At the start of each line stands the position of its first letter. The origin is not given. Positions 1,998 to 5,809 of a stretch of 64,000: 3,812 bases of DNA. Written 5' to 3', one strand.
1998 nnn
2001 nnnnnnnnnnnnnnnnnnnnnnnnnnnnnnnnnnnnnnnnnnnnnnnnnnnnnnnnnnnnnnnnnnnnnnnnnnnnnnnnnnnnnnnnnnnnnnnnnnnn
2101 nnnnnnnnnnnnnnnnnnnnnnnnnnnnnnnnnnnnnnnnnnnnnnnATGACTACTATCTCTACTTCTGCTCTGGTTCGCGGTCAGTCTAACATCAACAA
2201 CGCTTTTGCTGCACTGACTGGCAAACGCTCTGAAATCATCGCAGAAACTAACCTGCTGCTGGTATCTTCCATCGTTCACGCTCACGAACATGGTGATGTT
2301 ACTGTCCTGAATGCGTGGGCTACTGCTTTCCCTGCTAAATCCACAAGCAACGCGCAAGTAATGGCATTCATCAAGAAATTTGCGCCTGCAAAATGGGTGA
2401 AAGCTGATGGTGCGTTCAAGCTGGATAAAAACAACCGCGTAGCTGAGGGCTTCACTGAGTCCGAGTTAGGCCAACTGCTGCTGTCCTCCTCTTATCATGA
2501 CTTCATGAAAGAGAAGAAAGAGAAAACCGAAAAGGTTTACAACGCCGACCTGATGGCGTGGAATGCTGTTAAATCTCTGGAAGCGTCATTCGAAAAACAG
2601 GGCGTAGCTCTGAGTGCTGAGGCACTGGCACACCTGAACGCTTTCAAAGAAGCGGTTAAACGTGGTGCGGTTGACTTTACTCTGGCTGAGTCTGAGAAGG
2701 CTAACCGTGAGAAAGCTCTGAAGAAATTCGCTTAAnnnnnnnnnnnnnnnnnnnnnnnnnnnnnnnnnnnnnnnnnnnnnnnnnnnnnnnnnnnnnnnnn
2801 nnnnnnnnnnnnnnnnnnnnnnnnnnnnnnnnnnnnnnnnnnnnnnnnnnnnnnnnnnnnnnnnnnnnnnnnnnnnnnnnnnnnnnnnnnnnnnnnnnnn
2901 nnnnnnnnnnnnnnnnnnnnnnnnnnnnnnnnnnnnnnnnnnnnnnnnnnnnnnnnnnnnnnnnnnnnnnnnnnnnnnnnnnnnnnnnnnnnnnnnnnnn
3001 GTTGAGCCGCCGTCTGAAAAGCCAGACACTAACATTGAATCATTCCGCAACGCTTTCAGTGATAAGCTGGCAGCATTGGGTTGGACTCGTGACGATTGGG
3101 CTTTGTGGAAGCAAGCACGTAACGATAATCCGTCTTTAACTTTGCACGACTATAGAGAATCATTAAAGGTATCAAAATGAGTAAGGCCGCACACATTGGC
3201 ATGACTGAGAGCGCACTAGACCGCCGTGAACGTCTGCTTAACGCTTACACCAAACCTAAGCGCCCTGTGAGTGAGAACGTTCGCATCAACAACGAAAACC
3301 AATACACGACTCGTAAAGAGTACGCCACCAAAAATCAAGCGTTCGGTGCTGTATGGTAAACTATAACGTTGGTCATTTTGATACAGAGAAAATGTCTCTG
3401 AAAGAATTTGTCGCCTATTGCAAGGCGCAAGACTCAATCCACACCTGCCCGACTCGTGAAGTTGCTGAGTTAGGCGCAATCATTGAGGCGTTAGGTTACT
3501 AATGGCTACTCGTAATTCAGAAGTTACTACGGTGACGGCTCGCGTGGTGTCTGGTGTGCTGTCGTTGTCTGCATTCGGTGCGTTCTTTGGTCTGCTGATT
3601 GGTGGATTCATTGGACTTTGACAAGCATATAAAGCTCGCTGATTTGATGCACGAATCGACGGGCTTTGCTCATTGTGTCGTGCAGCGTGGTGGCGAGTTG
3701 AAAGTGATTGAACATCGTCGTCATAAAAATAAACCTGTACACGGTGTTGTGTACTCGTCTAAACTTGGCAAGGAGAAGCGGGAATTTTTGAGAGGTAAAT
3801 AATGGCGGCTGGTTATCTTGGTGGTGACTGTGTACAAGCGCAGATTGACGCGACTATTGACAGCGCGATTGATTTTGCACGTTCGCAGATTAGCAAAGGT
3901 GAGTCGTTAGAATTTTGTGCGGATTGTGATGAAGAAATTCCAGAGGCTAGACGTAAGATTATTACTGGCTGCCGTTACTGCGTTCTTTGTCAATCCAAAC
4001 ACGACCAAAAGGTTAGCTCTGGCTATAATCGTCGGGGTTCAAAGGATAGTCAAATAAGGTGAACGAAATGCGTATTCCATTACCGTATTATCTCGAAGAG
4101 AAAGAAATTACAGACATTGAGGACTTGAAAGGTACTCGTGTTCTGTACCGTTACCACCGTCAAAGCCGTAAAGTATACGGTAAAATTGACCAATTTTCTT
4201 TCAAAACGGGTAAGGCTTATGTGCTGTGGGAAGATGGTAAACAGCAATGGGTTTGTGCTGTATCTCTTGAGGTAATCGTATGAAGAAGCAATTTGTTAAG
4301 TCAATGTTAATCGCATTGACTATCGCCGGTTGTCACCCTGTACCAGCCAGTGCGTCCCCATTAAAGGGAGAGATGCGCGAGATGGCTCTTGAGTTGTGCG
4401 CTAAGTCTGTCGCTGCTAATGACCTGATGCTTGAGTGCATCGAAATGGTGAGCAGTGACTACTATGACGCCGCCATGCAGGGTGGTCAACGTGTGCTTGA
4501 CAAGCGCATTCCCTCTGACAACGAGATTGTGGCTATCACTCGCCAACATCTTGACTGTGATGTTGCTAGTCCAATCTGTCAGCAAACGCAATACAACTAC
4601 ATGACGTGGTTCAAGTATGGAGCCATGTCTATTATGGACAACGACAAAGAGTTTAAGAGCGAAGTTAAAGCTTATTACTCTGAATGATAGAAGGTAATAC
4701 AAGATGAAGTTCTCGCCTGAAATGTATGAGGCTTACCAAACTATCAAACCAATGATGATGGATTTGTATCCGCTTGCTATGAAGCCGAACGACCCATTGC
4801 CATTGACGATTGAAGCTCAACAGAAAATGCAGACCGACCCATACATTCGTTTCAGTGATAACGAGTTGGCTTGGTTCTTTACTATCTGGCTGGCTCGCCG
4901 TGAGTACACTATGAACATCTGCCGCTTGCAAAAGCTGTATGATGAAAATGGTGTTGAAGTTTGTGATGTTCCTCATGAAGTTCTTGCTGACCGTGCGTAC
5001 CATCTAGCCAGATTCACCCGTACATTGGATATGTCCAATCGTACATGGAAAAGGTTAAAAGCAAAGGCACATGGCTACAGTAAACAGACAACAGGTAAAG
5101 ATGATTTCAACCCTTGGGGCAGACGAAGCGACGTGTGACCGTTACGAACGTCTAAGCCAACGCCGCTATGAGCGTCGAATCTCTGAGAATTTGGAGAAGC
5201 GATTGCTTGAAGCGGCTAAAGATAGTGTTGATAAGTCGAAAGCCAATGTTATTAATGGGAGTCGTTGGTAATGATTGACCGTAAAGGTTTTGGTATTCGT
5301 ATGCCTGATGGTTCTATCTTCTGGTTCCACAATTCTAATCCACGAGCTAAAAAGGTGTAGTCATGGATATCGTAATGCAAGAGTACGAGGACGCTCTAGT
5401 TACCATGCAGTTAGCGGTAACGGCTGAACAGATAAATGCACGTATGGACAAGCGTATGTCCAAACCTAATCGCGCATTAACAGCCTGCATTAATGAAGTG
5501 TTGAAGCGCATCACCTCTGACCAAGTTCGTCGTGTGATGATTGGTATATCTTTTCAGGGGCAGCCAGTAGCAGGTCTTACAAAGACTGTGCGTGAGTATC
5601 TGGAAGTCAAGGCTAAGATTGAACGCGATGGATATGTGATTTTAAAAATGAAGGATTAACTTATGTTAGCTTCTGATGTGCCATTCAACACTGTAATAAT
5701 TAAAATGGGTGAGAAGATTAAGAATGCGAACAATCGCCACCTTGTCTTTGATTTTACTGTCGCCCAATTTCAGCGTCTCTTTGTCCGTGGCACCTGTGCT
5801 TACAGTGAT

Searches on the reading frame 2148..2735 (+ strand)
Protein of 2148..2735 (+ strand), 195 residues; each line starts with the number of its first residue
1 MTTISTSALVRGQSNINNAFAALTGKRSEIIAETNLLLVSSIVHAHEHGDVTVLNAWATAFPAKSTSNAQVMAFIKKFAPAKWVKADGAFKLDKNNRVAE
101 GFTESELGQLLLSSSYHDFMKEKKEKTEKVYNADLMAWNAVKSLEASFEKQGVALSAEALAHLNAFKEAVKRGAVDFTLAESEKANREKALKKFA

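Call 71: search_protein_families(library=pfam, proteins=[window:2148-2735:+], max_evalue=0.01)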
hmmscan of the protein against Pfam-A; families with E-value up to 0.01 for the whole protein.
window:2148-2735:+ (195 aa): 0 families

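Call 72: search_protein_families(library=phrogs, proteins=[window:2148-2735:+], max_evalue=0.001)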
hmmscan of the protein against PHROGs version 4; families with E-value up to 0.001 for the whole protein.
window:2148-2735:+ (195 aa): 1 family
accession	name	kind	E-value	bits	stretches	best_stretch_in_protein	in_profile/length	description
phrog_1448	-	unknown function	5.5e-26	92.4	1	2-176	11-183/190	-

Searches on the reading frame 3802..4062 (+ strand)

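Call 71: search_protein_families(library=pfam, proteins=[window:3802-4062:+], max_evalue=0.01)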
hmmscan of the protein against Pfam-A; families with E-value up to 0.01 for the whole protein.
window:3802-4062:+ (86 aa): 1 family
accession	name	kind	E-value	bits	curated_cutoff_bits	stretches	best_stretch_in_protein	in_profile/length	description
PF01258.23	zf-dskA_traR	-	2.2e-09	37.6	24.9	1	36-69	3-36/36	Prokaryotic dksA/traR C4-type zinc finger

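Call 72: search_protein_families(library=phrogs, proteins=[window:3802-4062:+], max_evalue=0.001)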
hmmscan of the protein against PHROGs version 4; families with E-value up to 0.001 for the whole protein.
window:3802-4062:+ (86 aa): 1 family
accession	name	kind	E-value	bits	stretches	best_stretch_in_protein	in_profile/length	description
phrog_54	-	other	1.5e-21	77.4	1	9-77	6-74/75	DksA-like zinc-finger protein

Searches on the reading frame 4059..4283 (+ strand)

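Call 71: search_protein_families(library=pfam, proteins=[window:4059-4283:+], max_evalue=0.01)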
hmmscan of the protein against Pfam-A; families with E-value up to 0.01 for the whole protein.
window:4059-4283:+ (74 aa): 0 families

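Call 72: search_protein_families(library=phrogs, proteins=[window:4059-4283:+], max_evalue=0.001)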
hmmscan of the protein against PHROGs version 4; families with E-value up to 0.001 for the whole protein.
window:4059-4283:+ (74 aa): 1 family
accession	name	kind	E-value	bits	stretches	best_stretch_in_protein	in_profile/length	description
phrog_34279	-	unknown function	1e-06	30.1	1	23-73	29-79/80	-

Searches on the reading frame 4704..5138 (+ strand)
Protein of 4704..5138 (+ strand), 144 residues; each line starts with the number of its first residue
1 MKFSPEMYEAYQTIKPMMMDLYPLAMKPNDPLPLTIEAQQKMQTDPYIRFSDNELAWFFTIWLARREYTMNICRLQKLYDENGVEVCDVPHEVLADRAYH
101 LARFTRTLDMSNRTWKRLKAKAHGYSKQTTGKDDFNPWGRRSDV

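Call 71: search_protein_families(library=pfam, proteins=[window:4704-5138:+], max_evalue=0.01)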
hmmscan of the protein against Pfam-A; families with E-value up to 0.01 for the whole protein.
window:4704-5138:+ (144 aa): 0 families

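Call 72: search_protein_families(library=phrogs, proteins=[window:4704-5138:+], max_evalue=0.001)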
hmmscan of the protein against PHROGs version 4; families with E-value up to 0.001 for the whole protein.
window:4704-5138:+ (144 aa): 1 family
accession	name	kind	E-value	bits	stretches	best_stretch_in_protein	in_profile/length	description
phrog_18901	-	unknown function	7.8e-07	30.1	1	8-118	10-119/153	-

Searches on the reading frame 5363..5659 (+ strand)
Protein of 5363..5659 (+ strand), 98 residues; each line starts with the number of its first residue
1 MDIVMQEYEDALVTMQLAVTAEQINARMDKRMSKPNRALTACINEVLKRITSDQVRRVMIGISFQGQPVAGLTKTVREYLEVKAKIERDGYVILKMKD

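Call 71: search_protein_families(library=pfam, proteins=[window:5363-5659:+], max_evalue=0.01)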
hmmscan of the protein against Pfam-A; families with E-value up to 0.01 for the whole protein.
window:5363-5659:+ (98 aa): 1 family
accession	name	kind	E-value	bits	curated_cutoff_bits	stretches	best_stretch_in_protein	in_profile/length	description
PF24886.1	DUF7740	-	4.3e-15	56.1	28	1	7-79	2-64/65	Domain of unknown function (DUF7740)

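Call 72: search_protein_families(library=phrogs, proteins=[window:5363-5659:+], max_evalue=0.001)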
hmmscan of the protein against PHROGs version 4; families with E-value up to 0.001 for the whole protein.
window:5363-5659:+ (98 aa): 4 families
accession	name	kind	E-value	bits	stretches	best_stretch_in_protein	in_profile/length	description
phrog_22555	-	unknown function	1.7e-45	154.3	1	1-97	4-101/102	-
phrog_6022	-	unknown function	8.1e-12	46.1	1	5-84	12-84/92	-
phrog_33925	-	unknown function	8e-05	23.8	1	2-72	23-83/106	-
phrog_11217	-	unknown function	0.00021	22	1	5-81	14-83/114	-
